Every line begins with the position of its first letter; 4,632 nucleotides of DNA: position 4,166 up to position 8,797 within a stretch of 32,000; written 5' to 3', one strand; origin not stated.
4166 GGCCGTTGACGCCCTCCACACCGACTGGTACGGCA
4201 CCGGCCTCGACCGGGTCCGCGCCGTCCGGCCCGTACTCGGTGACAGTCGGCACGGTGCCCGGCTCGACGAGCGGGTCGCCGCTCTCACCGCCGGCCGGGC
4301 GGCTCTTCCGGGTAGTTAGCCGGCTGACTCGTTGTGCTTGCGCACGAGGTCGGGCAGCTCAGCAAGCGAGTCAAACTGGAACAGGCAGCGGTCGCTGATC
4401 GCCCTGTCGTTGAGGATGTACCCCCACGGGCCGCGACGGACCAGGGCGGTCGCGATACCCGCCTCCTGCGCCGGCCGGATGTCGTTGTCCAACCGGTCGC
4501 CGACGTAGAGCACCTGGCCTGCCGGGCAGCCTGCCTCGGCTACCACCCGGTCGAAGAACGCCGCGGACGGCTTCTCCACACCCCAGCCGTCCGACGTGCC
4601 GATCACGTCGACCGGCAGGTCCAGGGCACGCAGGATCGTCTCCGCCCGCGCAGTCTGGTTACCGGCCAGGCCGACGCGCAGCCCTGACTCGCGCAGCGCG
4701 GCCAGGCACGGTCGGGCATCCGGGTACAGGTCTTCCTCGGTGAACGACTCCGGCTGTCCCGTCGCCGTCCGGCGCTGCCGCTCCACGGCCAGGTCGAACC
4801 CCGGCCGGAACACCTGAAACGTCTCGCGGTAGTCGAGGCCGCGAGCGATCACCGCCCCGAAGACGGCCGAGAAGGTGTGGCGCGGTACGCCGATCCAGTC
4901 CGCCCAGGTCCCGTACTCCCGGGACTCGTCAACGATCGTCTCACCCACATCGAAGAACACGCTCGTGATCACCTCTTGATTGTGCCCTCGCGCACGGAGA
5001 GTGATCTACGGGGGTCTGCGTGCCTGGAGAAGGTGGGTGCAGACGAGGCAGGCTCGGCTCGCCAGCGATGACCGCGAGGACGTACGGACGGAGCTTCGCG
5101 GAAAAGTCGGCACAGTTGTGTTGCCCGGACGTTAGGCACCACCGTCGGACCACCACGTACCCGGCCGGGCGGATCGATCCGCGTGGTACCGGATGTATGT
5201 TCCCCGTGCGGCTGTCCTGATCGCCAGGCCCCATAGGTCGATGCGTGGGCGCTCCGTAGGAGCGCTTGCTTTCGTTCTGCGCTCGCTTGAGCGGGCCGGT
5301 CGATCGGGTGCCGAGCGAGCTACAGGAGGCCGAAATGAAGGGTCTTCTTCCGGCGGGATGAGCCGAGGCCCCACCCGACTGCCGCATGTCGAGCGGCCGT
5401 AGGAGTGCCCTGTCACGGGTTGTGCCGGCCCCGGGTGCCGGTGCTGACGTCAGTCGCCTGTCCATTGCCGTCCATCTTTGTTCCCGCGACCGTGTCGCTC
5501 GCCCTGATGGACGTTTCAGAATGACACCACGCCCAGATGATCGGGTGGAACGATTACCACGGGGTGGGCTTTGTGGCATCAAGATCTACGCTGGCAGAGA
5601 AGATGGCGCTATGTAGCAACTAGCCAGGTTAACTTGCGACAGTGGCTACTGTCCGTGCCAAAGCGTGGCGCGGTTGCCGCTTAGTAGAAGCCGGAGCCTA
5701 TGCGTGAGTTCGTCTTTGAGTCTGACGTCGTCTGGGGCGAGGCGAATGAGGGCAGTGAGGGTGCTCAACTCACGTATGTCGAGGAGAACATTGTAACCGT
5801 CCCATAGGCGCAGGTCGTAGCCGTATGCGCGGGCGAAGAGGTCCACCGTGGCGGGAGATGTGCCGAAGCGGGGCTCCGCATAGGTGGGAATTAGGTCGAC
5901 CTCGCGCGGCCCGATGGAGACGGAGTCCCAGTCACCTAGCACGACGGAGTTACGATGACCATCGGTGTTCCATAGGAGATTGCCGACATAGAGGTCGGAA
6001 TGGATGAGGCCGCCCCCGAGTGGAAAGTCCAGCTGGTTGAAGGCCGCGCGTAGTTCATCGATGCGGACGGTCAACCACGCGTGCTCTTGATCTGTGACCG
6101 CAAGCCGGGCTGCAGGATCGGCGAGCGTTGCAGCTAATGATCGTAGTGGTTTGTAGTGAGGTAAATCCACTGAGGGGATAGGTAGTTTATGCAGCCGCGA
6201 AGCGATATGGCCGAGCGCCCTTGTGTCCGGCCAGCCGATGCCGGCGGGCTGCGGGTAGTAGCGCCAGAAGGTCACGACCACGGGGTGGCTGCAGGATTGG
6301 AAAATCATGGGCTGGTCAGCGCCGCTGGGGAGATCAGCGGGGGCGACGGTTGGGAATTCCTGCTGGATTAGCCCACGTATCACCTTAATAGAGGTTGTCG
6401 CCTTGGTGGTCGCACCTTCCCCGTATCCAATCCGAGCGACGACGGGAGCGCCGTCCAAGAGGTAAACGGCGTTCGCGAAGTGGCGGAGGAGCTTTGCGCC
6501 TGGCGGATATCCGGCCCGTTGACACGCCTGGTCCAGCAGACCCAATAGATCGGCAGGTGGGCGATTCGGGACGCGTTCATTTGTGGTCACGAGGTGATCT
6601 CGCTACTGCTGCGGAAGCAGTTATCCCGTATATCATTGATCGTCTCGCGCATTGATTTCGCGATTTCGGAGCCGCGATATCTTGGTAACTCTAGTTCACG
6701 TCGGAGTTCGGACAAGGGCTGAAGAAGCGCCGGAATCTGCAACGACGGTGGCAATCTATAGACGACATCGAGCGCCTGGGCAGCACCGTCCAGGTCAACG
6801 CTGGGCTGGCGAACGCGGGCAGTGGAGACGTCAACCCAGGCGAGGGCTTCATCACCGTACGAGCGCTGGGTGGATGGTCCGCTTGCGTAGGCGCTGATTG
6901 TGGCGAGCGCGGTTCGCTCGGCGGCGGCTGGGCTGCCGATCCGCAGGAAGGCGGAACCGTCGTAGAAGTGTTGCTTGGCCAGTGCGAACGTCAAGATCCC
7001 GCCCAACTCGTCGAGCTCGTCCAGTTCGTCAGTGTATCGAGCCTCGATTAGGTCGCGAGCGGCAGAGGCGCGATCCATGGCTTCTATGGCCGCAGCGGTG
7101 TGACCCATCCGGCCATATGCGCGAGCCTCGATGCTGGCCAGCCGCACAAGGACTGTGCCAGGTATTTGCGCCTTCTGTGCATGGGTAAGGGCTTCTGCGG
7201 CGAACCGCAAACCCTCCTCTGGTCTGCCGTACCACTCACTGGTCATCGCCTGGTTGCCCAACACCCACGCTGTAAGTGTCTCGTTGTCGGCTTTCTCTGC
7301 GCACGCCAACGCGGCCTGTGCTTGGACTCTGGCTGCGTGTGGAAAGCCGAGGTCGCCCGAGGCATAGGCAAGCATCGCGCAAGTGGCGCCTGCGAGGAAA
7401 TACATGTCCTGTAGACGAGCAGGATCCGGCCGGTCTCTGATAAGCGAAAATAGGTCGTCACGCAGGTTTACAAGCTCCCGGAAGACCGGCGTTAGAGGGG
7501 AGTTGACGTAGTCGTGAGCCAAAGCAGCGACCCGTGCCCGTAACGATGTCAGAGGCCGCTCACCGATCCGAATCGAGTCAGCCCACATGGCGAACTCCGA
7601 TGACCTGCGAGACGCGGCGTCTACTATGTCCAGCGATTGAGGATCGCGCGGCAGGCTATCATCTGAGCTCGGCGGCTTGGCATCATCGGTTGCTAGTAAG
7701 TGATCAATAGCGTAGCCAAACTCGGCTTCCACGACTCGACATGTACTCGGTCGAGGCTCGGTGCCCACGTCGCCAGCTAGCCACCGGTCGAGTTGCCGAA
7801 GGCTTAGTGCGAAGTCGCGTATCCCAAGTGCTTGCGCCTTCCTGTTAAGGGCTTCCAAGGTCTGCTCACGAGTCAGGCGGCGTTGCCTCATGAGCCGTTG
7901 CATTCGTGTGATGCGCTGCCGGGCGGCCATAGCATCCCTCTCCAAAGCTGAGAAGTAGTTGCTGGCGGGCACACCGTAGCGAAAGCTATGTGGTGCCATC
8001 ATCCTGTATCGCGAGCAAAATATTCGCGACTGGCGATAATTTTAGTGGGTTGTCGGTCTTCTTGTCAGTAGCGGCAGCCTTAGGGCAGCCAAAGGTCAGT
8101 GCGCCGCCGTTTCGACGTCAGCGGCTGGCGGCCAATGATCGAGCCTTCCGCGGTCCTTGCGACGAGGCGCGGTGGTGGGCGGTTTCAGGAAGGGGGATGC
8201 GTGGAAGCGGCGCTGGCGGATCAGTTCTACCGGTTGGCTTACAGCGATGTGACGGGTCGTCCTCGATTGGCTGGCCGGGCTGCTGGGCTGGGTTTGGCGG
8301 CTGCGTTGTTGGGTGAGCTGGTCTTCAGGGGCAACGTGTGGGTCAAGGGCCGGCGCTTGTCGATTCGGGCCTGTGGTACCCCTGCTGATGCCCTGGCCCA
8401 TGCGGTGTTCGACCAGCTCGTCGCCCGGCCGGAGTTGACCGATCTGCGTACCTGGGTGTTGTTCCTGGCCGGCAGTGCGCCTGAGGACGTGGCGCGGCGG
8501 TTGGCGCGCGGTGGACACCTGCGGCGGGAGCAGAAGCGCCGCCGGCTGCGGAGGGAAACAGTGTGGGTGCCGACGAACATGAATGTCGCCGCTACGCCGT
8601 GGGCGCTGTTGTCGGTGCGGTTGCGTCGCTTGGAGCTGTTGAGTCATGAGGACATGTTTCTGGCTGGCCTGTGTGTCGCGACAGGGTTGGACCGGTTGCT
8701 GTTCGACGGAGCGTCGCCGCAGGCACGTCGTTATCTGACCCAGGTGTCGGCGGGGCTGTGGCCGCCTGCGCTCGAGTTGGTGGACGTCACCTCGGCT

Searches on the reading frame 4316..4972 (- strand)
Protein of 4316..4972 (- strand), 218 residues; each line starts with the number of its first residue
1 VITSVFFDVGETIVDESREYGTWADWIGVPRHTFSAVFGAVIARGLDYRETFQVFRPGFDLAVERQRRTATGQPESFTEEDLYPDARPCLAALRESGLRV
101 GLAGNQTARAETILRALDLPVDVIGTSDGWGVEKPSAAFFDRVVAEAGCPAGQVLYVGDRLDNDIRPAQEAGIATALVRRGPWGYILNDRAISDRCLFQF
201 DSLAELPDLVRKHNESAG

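Call 51: search_protein_families(library=pfam, proteins=[window:4316-4972:-], max_evalue=0.001)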
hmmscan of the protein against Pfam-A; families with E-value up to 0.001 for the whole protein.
window:4316-4972:- (218 aa): 3 families
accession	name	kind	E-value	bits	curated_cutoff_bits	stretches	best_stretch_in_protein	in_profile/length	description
PF00702.32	Hydrolase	-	3.6e-14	54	26.4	1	4-172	3-191/191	haloacid dehalogenase-like hydrolase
PF13242.12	Hydrolase_like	-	4.1e-12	46.3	22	1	133-181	3-51/75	HAD-hyrolase-like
PF13419.12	HAD_2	-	8.8e-11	42.7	23.8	1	44-178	41-178/178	Haloacid dehalogenase-like hydrolase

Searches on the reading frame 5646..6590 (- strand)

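Call 51: search_protein_families(library=pfam, proteins=[window:5646-6590:-], max_evalue=0.001)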
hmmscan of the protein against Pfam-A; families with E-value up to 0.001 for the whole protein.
window:5646-6590:- (314 aa): 1 family
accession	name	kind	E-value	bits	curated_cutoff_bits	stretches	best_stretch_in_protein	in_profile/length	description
PF01636.29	APH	-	3.4e-11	43.8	23.2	1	124-264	98-234/239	Phosphotransferase enzyme family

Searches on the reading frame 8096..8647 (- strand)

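Call 23: search_protein_families(library=pfam, proteins=[window:8096-8647:-], max_evalue=0.1)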
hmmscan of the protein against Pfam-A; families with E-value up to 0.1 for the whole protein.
window:8096-8647:- (183 aa): 1 family
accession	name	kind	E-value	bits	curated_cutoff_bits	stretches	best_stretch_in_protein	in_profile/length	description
PF17257.7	DUF5323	-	0.0047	17.2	25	1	5-45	16-53/62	Family of unknown function (DUF5323)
